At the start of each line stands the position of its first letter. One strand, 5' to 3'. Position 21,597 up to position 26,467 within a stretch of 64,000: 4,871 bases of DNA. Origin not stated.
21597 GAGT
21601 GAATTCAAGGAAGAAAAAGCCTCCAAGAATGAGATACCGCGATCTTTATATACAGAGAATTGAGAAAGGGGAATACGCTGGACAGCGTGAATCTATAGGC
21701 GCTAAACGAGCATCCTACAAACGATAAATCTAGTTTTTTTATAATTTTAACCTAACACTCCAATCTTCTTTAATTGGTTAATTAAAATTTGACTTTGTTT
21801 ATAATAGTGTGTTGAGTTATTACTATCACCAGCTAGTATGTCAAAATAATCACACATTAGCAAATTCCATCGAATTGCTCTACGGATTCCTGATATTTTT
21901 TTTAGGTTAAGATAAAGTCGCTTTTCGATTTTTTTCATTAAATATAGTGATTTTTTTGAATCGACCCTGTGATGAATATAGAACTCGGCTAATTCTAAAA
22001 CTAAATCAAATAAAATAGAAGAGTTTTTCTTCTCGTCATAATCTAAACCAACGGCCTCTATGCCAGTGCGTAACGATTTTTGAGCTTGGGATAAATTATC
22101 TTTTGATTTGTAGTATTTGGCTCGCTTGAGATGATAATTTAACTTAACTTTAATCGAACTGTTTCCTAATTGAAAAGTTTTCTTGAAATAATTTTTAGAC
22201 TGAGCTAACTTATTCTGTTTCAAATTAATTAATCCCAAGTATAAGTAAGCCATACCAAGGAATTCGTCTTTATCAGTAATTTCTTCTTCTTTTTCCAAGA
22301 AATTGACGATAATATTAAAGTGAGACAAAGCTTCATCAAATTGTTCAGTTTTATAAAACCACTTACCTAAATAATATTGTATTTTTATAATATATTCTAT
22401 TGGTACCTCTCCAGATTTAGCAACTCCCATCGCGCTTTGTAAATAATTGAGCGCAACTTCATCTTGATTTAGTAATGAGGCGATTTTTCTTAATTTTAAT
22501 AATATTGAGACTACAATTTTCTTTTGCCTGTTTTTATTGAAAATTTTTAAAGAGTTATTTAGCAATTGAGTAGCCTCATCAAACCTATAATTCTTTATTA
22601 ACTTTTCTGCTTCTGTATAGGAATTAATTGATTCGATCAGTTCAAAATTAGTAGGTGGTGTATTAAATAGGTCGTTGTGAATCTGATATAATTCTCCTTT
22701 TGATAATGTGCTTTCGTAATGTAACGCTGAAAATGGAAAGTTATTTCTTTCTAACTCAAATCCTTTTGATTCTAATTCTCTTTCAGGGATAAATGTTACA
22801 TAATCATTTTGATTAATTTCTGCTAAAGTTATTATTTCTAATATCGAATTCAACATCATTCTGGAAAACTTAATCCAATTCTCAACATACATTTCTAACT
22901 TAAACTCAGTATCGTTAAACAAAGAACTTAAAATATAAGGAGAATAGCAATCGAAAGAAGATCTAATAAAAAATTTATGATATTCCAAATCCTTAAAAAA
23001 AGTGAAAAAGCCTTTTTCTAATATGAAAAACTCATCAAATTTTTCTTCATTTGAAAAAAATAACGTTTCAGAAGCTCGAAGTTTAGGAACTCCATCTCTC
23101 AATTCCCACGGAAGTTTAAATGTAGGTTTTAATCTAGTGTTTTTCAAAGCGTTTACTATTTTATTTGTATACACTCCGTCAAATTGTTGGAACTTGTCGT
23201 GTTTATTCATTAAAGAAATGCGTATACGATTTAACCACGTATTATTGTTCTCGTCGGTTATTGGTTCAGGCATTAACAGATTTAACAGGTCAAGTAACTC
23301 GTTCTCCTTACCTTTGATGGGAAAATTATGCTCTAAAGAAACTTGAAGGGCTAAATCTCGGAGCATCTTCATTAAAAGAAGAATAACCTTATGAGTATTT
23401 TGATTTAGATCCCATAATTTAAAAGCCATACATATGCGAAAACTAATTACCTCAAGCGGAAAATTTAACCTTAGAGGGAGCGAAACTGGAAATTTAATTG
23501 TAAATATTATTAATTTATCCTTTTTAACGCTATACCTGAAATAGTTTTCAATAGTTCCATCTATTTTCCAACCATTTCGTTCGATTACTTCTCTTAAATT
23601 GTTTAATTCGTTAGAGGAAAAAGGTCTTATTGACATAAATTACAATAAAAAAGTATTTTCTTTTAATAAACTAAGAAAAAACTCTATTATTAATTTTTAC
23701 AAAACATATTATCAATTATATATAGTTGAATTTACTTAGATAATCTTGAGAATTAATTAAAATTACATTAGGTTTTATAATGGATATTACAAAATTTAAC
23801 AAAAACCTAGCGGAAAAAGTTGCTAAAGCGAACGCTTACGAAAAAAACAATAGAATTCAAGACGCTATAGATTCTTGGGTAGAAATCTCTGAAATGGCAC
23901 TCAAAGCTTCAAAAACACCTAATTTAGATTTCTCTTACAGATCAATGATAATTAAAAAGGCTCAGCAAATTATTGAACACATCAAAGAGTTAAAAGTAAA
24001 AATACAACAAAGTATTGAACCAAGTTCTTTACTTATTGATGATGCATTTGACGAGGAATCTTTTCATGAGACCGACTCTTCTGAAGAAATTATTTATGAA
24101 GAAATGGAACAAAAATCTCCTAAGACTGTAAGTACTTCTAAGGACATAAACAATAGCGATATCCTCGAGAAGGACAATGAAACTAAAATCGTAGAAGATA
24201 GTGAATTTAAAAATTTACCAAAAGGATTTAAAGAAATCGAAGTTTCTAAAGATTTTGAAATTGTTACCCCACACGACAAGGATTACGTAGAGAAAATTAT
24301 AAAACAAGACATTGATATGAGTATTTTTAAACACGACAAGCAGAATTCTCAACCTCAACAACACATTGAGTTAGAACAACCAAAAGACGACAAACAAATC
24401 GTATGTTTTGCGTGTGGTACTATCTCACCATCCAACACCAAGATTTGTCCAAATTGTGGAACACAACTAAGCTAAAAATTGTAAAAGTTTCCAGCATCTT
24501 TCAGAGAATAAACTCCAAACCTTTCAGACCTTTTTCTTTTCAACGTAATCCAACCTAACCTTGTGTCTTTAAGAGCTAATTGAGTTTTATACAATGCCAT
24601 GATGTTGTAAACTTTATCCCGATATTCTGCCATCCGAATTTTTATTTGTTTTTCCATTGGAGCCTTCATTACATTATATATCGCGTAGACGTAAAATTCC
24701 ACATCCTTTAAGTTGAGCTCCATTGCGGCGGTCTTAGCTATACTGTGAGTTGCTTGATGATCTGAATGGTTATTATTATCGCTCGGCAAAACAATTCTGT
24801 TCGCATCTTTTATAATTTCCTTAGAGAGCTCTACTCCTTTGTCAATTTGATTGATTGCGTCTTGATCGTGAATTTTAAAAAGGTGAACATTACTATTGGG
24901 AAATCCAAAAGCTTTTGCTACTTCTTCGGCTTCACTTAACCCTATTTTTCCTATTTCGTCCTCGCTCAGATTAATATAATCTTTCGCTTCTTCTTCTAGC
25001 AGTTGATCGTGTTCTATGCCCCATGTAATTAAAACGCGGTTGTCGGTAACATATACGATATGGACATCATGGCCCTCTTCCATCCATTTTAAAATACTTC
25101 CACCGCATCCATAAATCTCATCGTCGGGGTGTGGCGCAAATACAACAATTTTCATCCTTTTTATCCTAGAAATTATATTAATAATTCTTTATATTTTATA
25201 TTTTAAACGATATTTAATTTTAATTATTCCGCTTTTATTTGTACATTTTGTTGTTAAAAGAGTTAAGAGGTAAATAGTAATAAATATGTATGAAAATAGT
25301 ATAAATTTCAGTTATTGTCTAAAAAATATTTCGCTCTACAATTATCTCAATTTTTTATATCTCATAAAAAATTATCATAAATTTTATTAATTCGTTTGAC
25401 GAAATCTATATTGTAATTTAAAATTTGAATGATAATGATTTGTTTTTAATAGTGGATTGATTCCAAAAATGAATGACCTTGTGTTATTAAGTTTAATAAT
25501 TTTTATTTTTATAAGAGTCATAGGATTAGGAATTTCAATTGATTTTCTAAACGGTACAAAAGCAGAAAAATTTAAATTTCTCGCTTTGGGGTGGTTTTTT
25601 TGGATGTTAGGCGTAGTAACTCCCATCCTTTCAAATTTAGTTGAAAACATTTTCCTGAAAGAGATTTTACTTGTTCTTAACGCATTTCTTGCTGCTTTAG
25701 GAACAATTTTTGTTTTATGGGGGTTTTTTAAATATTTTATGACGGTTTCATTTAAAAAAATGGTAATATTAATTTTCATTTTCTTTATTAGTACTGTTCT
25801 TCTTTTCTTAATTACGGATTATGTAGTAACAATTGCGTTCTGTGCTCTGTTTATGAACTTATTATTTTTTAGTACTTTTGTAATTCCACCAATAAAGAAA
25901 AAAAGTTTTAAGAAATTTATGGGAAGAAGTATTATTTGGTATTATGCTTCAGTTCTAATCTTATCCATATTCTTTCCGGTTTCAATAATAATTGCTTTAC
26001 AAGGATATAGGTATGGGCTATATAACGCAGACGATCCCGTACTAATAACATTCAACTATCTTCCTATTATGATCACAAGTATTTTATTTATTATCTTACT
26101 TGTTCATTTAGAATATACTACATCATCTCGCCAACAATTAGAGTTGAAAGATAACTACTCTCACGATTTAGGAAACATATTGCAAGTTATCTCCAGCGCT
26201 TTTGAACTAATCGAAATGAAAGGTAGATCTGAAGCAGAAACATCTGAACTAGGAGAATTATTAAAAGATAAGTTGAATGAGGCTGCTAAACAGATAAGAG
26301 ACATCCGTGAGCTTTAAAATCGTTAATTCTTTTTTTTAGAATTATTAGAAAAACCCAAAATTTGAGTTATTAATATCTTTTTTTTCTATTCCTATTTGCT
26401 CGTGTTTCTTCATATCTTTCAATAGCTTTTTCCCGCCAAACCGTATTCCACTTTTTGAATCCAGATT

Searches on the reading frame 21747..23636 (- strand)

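Call 24: search_protein_families(library=pfam, proteins=[window:21747-23636:-], max_evalue=0.01)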
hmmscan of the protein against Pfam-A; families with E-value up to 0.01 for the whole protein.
window:21747-23636:- (629 aa): 4 families
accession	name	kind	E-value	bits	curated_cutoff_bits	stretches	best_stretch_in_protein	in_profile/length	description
PF13424.12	TPR_12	-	1.4e-06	28.8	30.1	0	416-488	2-72/77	Tetratricopeptide repeat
PF07719.23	TPR_2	-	8.2e-06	26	27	0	419-441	3-25/34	Tetratricopeptide repeat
PF17874.7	TPR_MalT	-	0.0053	16.5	45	0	351-416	137-201/336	MalT-like TPR region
PF25058.1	ARM_TT21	-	0.007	16.8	27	0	495-538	3-46/155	Tetratricopeptide repeat protein 21 ARM repeat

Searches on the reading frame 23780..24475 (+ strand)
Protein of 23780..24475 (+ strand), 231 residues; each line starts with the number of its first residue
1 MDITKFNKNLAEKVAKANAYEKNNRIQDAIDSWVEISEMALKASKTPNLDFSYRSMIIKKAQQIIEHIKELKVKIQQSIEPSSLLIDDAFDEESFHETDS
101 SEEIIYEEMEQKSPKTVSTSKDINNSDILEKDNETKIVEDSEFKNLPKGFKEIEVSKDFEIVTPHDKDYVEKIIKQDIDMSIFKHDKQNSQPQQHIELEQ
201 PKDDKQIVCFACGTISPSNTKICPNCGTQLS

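Call 24: search_protein_families(library=pfam, proteins=[window:23780-24475:+], max_evalue=0.01)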
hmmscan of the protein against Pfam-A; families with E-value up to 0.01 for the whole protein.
window:23780-24475:+ (231 aa): 2 families
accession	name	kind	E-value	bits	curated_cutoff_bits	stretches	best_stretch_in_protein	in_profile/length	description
PF12773.13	DZR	-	0.0003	21.3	27.3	1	206-227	24-45/45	Double zinc ribbon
PF13248.11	Zn_ribbon_3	-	0.0095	15.8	27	0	220-228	2-10/26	zinc-ribbon domain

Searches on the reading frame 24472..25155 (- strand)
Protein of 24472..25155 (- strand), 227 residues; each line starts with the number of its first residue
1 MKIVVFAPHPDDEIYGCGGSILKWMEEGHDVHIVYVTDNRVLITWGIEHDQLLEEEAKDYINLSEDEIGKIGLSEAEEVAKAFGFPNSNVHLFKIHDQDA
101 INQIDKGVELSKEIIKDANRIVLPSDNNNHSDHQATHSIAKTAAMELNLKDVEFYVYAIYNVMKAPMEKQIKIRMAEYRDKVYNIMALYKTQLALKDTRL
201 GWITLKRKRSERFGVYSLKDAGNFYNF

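Call 24: search_protein_families(library=pfam, proteins=[window:24472-25155:-], max_evalue=0.01)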
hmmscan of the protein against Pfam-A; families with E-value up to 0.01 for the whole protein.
window:24472-25155:- (227 aa): 1 family
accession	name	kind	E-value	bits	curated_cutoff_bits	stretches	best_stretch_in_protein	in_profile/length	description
PF02585.22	PIG-L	-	3.5e-21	76.5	28.2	1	4-143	1-128/129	GlcNAc-PI de-N-acetylase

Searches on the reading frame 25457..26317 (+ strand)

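Call 24: search_protein_families(library=pfam, proteins=[window:25457-26317:+], max_evalue=0.01)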
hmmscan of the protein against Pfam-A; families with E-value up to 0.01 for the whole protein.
window:25457-26317:+ (286 aa): 1 family
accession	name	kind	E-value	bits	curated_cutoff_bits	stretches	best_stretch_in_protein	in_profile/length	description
PF00512.31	HisKA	-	0.0011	19.4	26.9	1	232-286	7-60/66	His Kinase A (phospho-acceptor) domain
